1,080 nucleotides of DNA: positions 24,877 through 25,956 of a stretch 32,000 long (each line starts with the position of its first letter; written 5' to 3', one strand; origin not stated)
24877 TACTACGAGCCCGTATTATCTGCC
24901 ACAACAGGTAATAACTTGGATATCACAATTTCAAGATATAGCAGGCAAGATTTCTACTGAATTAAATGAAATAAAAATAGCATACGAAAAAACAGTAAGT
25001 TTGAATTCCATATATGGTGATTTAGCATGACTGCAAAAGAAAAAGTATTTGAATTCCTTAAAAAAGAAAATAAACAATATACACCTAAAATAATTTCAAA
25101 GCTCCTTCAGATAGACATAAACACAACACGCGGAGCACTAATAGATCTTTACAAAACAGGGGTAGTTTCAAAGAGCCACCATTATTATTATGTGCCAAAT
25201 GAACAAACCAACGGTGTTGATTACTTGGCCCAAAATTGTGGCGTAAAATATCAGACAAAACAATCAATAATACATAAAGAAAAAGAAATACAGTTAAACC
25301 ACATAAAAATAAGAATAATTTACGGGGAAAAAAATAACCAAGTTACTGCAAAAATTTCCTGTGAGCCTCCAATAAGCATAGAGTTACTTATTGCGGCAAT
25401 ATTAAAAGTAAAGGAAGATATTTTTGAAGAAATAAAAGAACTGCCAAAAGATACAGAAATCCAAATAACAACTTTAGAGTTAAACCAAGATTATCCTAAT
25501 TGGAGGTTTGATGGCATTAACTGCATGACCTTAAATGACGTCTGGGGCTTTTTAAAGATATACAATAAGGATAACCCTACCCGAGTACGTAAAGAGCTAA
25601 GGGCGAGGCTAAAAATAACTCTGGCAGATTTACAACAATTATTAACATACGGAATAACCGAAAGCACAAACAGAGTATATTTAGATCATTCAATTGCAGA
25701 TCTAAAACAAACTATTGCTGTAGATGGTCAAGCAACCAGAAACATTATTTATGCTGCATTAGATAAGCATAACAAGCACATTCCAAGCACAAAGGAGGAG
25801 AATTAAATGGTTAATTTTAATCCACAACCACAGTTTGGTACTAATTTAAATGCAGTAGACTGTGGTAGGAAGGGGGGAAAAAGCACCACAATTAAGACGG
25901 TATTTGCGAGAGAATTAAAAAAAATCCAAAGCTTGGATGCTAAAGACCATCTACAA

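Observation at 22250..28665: ~6.4-kb integrated element in tRNA-Tyr with no recognisable capsid, replicase or packaging genes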

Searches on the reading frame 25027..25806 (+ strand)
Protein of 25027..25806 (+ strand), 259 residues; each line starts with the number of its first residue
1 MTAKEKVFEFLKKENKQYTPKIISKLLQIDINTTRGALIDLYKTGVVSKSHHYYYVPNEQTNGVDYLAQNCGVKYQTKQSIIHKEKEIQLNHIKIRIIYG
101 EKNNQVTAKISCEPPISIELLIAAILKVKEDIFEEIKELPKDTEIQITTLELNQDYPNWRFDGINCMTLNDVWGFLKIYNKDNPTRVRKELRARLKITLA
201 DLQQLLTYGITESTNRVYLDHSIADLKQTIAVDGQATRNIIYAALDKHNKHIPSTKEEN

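Call 11: search_protein_families(library=pfam, max_evalue=0.1, proteins=[window:25027-25806:+])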
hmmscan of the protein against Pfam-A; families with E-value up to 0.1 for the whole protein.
window:25027-25806:+ (259 aa): 0 families

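Call 17: search_protein_families(library=ncbifam, max_evalue=0.01, proteins=[window:25027-25806:+])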
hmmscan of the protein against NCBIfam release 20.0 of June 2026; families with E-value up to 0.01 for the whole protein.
window:25027-25806:+ (259 aa): 1 family
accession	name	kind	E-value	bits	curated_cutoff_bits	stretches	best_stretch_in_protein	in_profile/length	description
TIGR00373.1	TIGR00373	equivalog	0.0028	17.1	149.5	1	7-94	19-98/162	transcription factor E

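Call 18: search_protein_families(library=phrogs, max_evalue=0.01, proteins=[window:25027-25806:+])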
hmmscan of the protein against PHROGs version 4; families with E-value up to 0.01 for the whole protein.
window:25027-25806:+ (259 aa): 2 families
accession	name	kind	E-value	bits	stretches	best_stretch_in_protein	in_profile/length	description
phrog_1123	-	unknown function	0.00039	21.2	1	5-56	34-85/112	-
phrog_1687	-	transcription regulation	0.00098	20.1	1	1-76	1-84/162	MarR family transcrition regulator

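Call 20: find_related_loci(query=window:25027-25806:+, collection=viral_contigs, flank=10000)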
Query window:25027-25806:+ (259 aa) in viral_contigs; peptide patterns used: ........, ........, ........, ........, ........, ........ (x = any residue, [..] = any of these).
18 stretches matched a pattern, but none encodes a relative of the query by tblastn (E <= 1e-3).

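Call 40: find_homologous_proteins(query=window:25027-25806:+, max_evalue=0.001)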
Query window:25027-25806:+ (259 aa): 1 proteins with E <= 0.001 among 556 candidates.
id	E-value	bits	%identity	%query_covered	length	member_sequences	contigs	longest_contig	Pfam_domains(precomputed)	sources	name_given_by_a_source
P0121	3.1e-167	572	100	100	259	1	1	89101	-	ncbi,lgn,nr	ncbi:MAG: hypothetical protein PHH82_02720 [Candidatus ainarchaeum sp.]|nr:hypothetical protein [Can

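Call 51: predict_structure(protein=window:25027-25806:+)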
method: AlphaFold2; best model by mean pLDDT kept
length: 259 residues; sequences in the alignment: 1
mean_pLDDT: 41.7   pTM: 0.31
mean pLDDT of the five models: 41.7, 38.8, 37.1, 36.4, 33.8
residues with pLDDT >= 90: 0; 70-90: 0; 50-70: 48; < 50: 211
segments of 3 or more residues with pLDDT < 50: 1-82, 137-146, 148-163, 165-259
pLDDT, mean of each block of 10 residues (from residue 1): 45 43 40 41 36 35 43 39 55 54 53 51 56 53 47 40 44 41 37 35 34 28 30 34 34 34
secondary structure, 60 per line:
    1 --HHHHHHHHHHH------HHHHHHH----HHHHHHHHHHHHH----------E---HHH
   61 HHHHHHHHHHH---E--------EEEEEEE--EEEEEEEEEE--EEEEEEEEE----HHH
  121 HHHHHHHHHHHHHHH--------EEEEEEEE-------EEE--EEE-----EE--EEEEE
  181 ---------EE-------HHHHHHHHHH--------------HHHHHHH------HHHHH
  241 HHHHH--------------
elements in order: H3-13 H20-26 H31-43 H58-71 E84-90 E93-102 E105-113 H118-135 E144-151 E159-161 E164-166 E176-180 H199-208 H223-229 H236-245

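Call 54: find_homologous_proteins(query=A3, max_evalue=0.01)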
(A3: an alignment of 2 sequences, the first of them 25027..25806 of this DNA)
Query A3 (2 sequences) (259 aa, profile of the alignment): 18 proteins with E <= 0.01 among 4213 candidates.
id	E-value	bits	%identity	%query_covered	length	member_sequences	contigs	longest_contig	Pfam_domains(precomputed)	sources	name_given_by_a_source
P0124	3.7e-157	540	25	76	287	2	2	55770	-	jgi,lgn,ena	-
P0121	2.3e-134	465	100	100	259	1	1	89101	-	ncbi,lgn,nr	ncbi:MAG: hypothetical protein PHH82_02720 [Candidatus ainarchaeum sp.]|nr:hypothetical protein [Can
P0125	5.8e-124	431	27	76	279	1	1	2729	-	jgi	jgi:hypothetical protein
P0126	3.3e-118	412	25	76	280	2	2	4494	-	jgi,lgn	jgi:hypothetical protein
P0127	3.8e-100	353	27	50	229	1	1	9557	-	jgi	jgi:hypothetical protein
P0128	2.1e-97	344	25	47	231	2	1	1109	-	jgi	jgi:hypothetical protein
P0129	2.1e-89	318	26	77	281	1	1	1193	-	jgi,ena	-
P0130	6.5e-88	313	26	85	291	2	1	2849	-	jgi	jgi:hypothetical protein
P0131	7.6e-76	273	29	75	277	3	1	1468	PF13338.13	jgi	-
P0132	6.2e-44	169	33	79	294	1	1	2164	-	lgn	-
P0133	6.6e-40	155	27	80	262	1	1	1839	-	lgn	-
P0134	5.8e-35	139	28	72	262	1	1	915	-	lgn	-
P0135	3.2e-34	137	28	46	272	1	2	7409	-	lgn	-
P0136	2.4e-23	101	23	80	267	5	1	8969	PF13338.13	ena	-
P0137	3.2e-23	101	27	47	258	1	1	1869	-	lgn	-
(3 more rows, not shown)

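Call 55: search_solved_structures(query=A3, max_evalue=10)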
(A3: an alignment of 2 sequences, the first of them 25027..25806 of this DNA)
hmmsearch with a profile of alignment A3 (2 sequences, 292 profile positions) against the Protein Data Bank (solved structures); distinct sequences matched with E-value up to 10: 2.
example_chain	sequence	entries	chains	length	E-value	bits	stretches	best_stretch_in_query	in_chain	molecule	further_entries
1ft9_A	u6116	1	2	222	0.34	13.4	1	30-68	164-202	CARBON MONOXIDE OXIDATION SYSTEM TRANSCRIPTION REGULATOR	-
7fby_A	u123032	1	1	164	0.81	12.2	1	21-62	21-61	Transcriptional regulatory protein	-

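Call 56: find_encoding_contigs(protein=P0124, flank=10000, max_places=4)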
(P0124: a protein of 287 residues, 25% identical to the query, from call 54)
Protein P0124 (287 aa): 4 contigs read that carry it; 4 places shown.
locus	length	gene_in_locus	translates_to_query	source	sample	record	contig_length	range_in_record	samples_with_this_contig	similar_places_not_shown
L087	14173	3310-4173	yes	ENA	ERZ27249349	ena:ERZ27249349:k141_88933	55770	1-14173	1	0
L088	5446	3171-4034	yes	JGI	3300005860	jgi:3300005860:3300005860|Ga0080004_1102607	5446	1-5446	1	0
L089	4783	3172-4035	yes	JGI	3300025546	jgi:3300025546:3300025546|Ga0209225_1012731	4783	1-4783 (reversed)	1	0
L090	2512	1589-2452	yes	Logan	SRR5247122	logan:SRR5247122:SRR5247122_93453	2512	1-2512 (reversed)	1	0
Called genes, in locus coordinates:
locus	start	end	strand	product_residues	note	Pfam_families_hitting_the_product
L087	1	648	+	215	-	?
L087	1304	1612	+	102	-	-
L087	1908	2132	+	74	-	-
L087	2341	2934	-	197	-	-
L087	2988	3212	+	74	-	PF01402:RHH_1 (weak)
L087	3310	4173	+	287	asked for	-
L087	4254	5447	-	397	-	PF00589:Phage_integrase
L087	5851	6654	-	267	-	PF01925:TauE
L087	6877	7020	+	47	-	-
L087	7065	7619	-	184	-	PF05175:MTS, PF08241:Methyltransf_11 (faint), PF08242:Methyltransf_12 (faint), PF13649:Methyltransf_25 (weak), PF13847:Methyltransf_31 (weak)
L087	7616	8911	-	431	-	PF01336:tRNA_anti-codon, PF00152:tRNA-synt_2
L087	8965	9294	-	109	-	PF01588:tRNA_bind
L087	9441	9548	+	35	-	-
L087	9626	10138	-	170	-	-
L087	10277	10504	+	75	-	PF01037:AsnC_trans_reg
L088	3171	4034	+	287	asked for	-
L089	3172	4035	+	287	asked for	-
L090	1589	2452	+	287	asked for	-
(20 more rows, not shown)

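Call 57: find_encoding_contigs(protein=P0127, flank=10000, max_places=3)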
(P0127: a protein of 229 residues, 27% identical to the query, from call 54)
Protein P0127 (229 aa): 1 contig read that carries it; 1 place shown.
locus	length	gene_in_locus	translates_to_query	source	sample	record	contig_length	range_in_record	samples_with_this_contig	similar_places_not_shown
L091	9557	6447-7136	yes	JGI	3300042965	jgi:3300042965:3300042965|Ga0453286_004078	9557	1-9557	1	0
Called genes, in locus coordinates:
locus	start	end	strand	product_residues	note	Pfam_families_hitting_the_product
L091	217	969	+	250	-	PF09019:EcoRII-C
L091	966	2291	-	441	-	PF01555:N6_N4_Mtase, PF01170:UPF0020 (weak)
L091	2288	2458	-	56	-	-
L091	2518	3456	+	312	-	-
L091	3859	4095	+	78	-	PF00240:ubiquitin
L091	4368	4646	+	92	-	-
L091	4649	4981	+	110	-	-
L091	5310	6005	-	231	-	-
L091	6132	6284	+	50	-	-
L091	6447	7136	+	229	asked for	-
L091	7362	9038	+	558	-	PF03235:GmrSD_N, PF07510:GmrSD_C (weak)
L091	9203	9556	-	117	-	?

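Call 58: find_encoding_contigs(protein=P0136, flank=10000, max_places=3)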
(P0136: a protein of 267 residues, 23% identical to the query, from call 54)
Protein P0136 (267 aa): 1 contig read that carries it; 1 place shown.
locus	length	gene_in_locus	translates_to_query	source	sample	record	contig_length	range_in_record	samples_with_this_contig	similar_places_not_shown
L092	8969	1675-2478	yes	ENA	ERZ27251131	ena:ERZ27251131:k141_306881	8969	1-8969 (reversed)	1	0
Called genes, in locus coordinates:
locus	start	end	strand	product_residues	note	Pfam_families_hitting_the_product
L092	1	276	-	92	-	?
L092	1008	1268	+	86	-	-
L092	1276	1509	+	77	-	-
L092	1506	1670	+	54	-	PF14803:Zn_ribbon_Nudix (faint)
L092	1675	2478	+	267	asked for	PF13338:AbiEi_4 (faint)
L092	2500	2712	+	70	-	-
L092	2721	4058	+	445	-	PF07505:DUF5131, PF04055:Radical_SAM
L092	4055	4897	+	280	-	-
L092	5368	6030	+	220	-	PF03692:CxxCxxCC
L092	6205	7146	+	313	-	PF02195:ParB_N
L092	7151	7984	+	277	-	-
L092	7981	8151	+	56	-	-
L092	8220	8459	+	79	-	-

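Call 60: search_solved_structures(query=A4, max_evalue=10, show_alignments=2)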
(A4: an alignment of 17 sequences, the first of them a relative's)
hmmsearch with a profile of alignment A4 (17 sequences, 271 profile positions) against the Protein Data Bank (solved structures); distinct sequences matched with E-value up to 10: 65 (the best 60 are shown).
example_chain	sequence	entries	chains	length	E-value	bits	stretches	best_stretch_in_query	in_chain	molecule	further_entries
7ueb_E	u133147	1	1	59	0.00032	23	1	12-65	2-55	PscE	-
5cvi_A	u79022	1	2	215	0.00036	22.8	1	15-103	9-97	SloR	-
7fby_A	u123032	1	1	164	0.00067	21.9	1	12-82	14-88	Transcriptional regulatory protein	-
9w4v_A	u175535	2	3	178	0.00082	21.6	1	12-81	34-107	Uncharacterized HTH-type transcriptional regulator PH0140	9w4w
6y07_A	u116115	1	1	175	0.0013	20.9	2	189-260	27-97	sohair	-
2rvc_A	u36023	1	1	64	0.0029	19.8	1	10-60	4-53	Interferon-inducible and double-stranded-dependent eIF-2kinase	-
4kmf_A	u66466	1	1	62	0.0035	19.6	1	11-60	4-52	Interferon-inducible and double-stranded-dependent eIF-2kinase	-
9f27_A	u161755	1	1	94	0.0038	19.5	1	10-66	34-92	RPA32 subunit of the hetero-oligomeric complex involved in homologous recombination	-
7nwg_a2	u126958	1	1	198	0.0043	19.3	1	28-76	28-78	ribosomal protein eS25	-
8oej_B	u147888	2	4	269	0.0052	19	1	11-66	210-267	RPA32 subunit of the hetero-oligomeric complex involved in homologous recombination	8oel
9f26_C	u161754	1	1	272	0.0053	19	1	11-66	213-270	RPA32 subunit of the hetero-oligomeric complex involved in homologous recombination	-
3hrs_A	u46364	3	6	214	0.0059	18.8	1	21-103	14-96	Metalloregulator ScaR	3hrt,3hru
8aaj_B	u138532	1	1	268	0.0062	18.7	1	11-66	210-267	RPA32 subunit of the hetero-oligomeric complex involved in homologous recombination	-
4rs8_A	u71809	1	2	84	0.0081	18.4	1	27-82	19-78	AspA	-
1ft9_A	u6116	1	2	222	0.0086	18.3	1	28-66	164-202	CARBON MONOXIDE OXIDATION SYSTEM TRANSCRIPTION REGULATOR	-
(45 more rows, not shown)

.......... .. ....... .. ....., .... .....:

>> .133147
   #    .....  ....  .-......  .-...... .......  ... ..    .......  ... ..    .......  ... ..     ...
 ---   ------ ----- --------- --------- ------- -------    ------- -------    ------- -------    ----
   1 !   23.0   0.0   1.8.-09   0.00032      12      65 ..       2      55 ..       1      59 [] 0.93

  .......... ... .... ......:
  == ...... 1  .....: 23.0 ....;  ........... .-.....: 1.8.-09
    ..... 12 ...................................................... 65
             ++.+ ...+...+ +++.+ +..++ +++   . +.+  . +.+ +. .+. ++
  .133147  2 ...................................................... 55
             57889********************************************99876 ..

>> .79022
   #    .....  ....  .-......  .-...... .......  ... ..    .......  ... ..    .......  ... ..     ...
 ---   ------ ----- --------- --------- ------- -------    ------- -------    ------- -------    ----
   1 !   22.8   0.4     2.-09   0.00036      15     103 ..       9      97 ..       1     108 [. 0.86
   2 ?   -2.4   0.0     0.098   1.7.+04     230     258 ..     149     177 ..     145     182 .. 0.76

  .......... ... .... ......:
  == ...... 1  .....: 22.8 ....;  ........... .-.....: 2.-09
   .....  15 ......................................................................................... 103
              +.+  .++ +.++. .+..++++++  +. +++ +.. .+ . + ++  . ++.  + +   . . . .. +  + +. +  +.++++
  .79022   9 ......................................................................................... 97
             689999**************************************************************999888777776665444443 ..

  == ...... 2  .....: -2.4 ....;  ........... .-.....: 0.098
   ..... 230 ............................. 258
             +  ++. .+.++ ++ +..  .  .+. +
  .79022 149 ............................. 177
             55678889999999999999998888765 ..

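Call 61: search_protein_families(library=pfam, alignment_id=A4, max_evalue=0.1)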
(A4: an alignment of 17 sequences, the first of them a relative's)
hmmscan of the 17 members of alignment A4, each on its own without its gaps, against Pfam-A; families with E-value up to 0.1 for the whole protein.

A. member 1, P0121 (259 aa): 0 families

B. families by the number of members that match (of 17 scanned): 36 families (the first 25 are shown)
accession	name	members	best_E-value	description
PF13338.12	AbiEi_4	10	8e-06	Transcriptional regulator, AbiEi antitoxin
PF09339.16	HTH_IclR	8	0.00074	IclR helix-turn-helix domain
PF07848.18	PaaX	6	0.0005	PaaX-like protein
PF00392.27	GntR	5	0.0081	Bacterial regulatory proteins, gntR family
PF13412.12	HTH_24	4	5.2e-05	Winged helix-turn-helix DNA-binding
PF08279.18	HTH_11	3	1.4e-05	HTH domain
PF12802.13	MarR_2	3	0.00077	MarR family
PF12840.13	HTH_20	3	0.00086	Helix-turn-helix domain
PF01022.26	HTH_5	3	0.0083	Bacterial regulatory protein, arsR family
PF02082.26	Rrf2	3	0.0098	Iron-dependent Transcriptional regulator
PF19570.5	DUF6088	3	0.038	Family of unknown function (DUF6088)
PF01726.22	LexA_DNA_bind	2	0.0002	LexA DNA binding domain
PF04703.18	FaeA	2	0.00033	FaeA-like protein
PF24033.1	DUF7342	2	0.00043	Family of unknown function (DUF7342)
PF02186.21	TFIIE_beta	2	0.0023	TFIIE beta subunit core domain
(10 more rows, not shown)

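Call 65: search_protein_families(library=padloc, max_evalue=0.01, proteins=[window:25027-25806:+])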
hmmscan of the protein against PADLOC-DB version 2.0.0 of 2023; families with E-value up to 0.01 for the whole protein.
window:25027-25806:+ (259 aa): 0 families

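Call 88: fold_search(model_id=the predicted structure, library=pdb)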
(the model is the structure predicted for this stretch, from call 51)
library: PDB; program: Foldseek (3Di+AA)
matches with E <= 10: 996; with E <= 0.001: 0
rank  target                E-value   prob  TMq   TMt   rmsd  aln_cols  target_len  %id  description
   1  4fva_B                7.8e-03  0.96  0.20  0.21  11.6       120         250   12  Crystal structure of truncated Caenorhabditis elegans TDP2 (released 2012-10-31)
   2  4fva_D                1.6e-02  0.91  0.20  0.21  11.5       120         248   12  Crystal structure of truncated Caenorhabditis elegans TDP2 (released 2012-10-31)
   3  4fva_A                1.6e-02  0.91  0.20  0.21  11.6       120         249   12  Crystal structure of truncated Caenorhabditis elegans TDP2 (released 2012-10-31)
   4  4gz1_B                2.2e-02  0.82  0.17  0.18  11.8       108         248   10  Mus Musculus Tdp2 reaction product (5'-phosphorylated DNA)-Mg2+ complex at 1.5 Angstroms resolution (released 2012-10-31)
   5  4gew                  2.3e-02  0.89  0.20  0.17  12.3       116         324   14  Crystal structure of TDP2 from C. elegans (released 2012-10-31)
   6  4f1i                  2.7e-02  0.87  0.20  0.17  12.2       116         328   14  Crystal structure of SeMet TDP2 from Caenorhabditis elegans (released 2012-10-31)
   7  4gyz_E                3.1e-02  0.77  0.18  0.18  12.3       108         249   10  Mus Musculus Tdp2 Bound to dAMP and Mg2+ (released 2012-10-31)
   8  5j3z_B                3.1e-02  0.60  0.16  0.16  12.7       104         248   10  Crystal structure of m2hTDP2-CAT in complex with a small molecule inhibitor (released 2016-05-04)
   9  5ink_A                3.3e-02  0.66  0.17  0.17  11.9       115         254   10  Mouse Tdp2 reaction product (5'-phosphorylated DNA)-abasic/THF-Mg2+ complex (released 2016-04-27)
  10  4gz0_A                3.5e-02  0.57  0.15  0.16  12.2       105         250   10  Mus Musculus Tdp2-DNA Substrate Analog (5'-6-aminohexanol) Complex (released 2012-10-31)
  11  4puq_A                3.7e-02  0.63  0.16  0.17  12.0       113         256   11  Mus Musculus Tdp2 reaction product complex with 5'-phosphorylated RNA/DNA, glycerol, and Mg2+ (released 2014-05-14)
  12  5inm_B                4.2e-02  0.69  0.17  0.18  11.8       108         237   10  Mouse Tdp2 protein, apo state with variable DNA-binding grasp conformations (released 2016-04-27)
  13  4gz1_A                4.2e-02  0.60  0.16  0.17  12.0       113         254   11  Mus Musculus Tdp2 reaction product (5'-phosphorylated DNA)-Mg2+ complex at 1.5 Angstroms resolution (released 2012-10-31)
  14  5ht2_A                4.2e-02  0.60  0.17  0.17  12.0       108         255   10  Mouse Tdp2 reaction product (5'-phosphorylated DNA)-Mg2+ complex with 1-N6-etheno-adenine (released 2016-04-27)
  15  4gyz_A                4.4e-02  0.69  0.18  0.18  12.3       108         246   10  Mus Musculus Tdp2 Bound to dAMP and Mg2+ (released 2012-10-31)
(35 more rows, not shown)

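Call 89: fold_search(model_id=the predicted structure, library=viral)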
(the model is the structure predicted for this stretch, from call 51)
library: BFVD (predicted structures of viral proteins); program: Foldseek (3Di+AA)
matches with E <= 10: 1316; with E <= 0.001: 0
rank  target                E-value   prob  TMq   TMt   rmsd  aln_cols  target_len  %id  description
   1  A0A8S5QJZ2            1.2e-03  1.00  0.29  0.51  14.6       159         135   16  Uncharacterized protein [Siphoviridae sp. ct33S22]
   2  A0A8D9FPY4            2.1e-03  0.60  0.19  0.19  21.4       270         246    7  Uncharacterized protein [uncultured marine phage]
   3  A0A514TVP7            4.5e-03  0.85  0.23  0.22  17.6       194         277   13  Uncharacterized protein [Aeromonas phage D3]
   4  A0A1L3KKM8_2          6.1e-03  0.38  0.18  0.05  24.5       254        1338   15  (no name in the UniProt tables at hand)
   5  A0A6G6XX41            8.7e-03  0.44  0.18  0.24  20.2       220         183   14  (no name in the UniProt tables at hand)
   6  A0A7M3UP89            1.0e-02  0.84  0.19  0.26  16.2       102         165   15  Uncharacterized protein [Pyramimonas orientalis virus]
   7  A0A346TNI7            1.5e-02  0.99  0.22  0.54   3.8        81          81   12  (no name in the UniProt tables at hand)
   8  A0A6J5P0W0            1.8e-02  0.75  0.21  0.21  20.1       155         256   12  HTH_XRE domain containing protein [uncultured Caudovirales phage]
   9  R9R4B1                2.0e-02  0.72  0.22  0.36  15.7       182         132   10  Uncharacterized protein [Vibrio phage JA-1]
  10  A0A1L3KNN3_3          2.1e-02  0.21  0.17  0.06  18.4       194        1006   10  (no name in the UniProt tables at hand)
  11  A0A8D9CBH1            2.3e-02  0.44  0.21  0.23  20.9       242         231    7  Uncharacterized protein [uncultured marine phage]
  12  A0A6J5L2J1            2.7e-02  0.77  0.16  0.36   5.8        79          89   14  Uncharacterized protein [uncultured Caudovirales phage]
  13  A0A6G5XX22            2.7e-02  0.72  0.22  0.10  19.2       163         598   11  (no name in the UniProt tables at hand)
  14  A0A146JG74            3.4e-02  0.38  0.20  0.28  14.5       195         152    8  (no name in the UniProt tables at hand)
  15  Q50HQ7                3.9e-02  0.33  0.18  0.12  19.1       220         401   11  Uncharacterized protein pc1 (Fragment) [Maize stripe virus]
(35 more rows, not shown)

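Call 107: search_dna_similar(query=window:25027-25806:+, collection=phages, mode=protein, max_evalue=0.01, max_rows=10)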
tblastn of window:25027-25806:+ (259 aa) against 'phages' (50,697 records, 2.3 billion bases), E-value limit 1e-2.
No match.
